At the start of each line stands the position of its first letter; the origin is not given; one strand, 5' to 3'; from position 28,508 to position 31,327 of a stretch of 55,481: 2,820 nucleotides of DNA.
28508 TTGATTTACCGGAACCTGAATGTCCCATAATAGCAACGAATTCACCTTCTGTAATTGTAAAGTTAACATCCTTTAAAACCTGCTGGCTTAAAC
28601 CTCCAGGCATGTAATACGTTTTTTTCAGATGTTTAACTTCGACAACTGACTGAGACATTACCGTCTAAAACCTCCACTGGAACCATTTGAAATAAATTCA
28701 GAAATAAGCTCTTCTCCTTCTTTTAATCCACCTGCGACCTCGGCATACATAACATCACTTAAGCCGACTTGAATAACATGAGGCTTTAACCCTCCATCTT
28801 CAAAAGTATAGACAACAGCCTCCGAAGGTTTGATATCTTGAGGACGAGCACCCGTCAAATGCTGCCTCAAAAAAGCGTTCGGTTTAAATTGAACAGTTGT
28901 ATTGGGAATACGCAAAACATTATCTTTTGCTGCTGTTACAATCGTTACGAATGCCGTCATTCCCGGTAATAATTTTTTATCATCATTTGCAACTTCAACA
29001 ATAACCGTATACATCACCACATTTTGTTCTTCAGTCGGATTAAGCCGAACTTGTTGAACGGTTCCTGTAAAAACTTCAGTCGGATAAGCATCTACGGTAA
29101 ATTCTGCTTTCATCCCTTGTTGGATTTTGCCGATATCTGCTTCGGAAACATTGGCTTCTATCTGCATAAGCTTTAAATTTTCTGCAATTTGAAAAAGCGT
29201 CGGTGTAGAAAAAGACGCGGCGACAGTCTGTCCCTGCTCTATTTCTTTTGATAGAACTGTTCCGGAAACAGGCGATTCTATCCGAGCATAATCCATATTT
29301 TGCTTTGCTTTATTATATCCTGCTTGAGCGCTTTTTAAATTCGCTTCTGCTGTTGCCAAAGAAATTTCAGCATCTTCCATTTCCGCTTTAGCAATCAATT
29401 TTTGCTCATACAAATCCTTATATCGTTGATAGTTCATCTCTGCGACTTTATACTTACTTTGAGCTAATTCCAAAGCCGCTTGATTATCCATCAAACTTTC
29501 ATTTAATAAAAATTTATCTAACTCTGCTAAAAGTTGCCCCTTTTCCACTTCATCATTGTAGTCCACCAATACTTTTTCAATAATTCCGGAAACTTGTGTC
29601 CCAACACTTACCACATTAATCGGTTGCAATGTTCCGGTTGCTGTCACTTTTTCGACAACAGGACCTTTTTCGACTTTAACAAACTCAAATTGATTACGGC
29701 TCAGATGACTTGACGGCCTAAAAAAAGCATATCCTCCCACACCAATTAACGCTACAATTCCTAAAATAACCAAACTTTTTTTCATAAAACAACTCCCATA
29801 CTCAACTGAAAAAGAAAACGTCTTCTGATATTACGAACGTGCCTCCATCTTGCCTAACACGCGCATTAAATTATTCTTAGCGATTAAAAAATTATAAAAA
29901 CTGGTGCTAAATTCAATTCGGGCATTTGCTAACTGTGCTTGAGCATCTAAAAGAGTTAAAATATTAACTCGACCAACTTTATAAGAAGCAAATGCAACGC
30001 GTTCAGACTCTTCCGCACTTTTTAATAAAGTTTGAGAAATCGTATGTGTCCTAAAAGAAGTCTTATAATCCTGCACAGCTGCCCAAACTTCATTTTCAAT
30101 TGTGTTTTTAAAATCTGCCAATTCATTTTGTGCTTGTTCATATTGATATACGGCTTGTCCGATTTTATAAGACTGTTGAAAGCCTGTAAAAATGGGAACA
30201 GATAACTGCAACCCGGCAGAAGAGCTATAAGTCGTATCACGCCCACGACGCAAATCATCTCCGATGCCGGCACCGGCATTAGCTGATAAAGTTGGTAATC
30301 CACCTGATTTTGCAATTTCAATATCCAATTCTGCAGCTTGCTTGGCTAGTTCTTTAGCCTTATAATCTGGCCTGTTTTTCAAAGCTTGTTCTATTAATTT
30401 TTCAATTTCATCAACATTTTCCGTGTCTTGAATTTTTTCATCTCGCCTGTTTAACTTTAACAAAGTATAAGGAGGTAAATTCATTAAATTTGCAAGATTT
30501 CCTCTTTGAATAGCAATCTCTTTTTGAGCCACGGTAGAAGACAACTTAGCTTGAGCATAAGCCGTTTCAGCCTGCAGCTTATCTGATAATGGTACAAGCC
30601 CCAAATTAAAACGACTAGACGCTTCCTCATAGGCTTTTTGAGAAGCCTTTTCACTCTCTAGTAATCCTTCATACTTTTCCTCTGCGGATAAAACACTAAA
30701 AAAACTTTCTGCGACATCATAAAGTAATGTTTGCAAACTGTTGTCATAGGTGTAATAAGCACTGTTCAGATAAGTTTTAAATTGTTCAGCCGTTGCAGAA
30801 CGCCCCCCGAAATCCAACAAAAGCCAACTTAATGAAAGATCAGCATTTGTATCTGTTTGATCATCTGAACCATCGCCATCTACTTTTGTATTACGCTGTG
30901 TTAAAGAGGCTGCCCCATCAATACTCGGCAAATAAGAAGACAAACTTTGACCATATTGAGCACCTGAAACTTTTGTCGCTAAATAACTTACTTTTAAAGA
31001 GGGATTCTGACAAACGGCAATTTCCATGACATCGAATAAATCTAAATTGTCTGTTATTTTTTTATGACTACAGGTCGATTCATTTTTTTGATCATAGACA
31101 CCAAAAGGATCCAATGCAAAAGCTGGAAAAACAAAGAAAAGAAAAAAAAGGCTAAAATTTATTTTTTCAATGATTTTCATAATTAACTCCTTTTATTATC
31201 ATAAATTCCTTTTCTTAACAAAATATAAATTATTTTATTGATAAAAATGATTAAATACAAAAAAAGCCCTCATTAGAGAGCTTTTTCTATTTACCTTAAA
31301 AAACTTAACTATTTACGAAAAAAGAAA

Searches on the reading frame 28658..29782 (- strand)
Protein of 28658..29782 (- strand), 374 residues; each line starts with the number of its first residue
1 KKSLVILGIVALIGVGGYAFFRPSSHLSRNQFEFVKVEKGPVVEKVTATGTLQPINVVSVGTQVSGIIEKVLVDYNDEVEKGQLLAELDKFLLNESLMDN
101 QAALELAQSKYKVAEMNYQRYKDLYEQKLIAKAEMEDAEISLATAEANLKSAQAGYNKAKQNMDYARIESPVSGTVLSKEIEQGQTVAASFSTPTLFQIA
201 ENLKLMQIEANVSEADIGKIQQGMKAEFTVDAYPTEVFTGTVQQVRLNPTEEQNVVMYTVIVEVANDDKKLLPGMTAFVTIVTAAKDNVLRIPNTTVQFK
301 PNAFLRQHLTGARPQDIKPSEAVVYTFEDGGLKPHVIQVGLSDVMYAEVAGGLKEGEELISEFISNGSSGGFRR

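Call 31: search_protein_families(library=pfam, proteins=[window:28658-29782:-], max_evalue=0.5)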
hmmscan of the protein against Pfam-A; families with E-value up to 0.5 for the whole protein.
window:28658-29782:- (374 aa): 9 families
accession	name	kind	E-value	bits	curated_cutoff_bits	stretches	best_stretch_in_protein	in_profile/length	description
PF16576.10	HlyD_D23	-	3.9e-24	85.6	30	1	46-277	6-214/214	Barrel-sandwich domain of CusB or HlyD membrane-fusion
PF13437.12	HlyD_3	-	1.4e-13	51.9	22.2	1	168-274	2-106/106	HlyD family secretion protein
PF13533.13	Biotin_lipoyl_2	-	1.8e-08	34.5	29.8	1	60-89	3-32/32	Biotin-lipoyl like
PF02321.23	OEP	-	3.5e-05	24.1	22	1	97-165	116-184/187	Outer membrane efflux protein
PF00364.28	Biotin_lipoyl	-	0.001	19.3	22.1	1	60-88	45-73/73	Biotin-requiring enzyme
PF13375.12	RnfC_N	-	0.0011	19.4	25.6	1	62-91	35-64/101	RnfC Barrel sandwich hybrid domain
PF23156.1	DUF7054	-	0.028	14.8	27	1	43-98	6-63/85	Domain of unknown function (DUF7054)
PF05896.17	NQRA_N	-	0.078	13.6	25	0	57-87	28-58/94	NqrA N-terminal barrel-sandwich hybrid domain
PF10052.14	DUF2288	-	0.34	11.5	25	0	86-141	16-71/91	Protein of unknown function (DUF2288)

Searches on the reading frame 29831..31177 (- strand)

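Call 31: search_protein_families(library=pfam, proteins=[window:29831-31177:-], max_evalue=0.5)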
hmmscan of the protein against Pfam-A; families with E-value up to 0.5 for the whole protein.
window:29831-31177:- (448 aa): 2 families
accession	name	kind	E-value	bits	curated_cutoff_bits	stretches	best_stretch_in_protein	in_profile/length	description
PF02321.23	OEP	-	6.3e-63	212.4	22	2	259-442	2-187/187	Outer membrane efflux protein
PF17810.6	Arg_decarb_HB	-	0.083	13.6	23.3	1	171-209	22-60/84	Arginine decarboxylase helical bundle domain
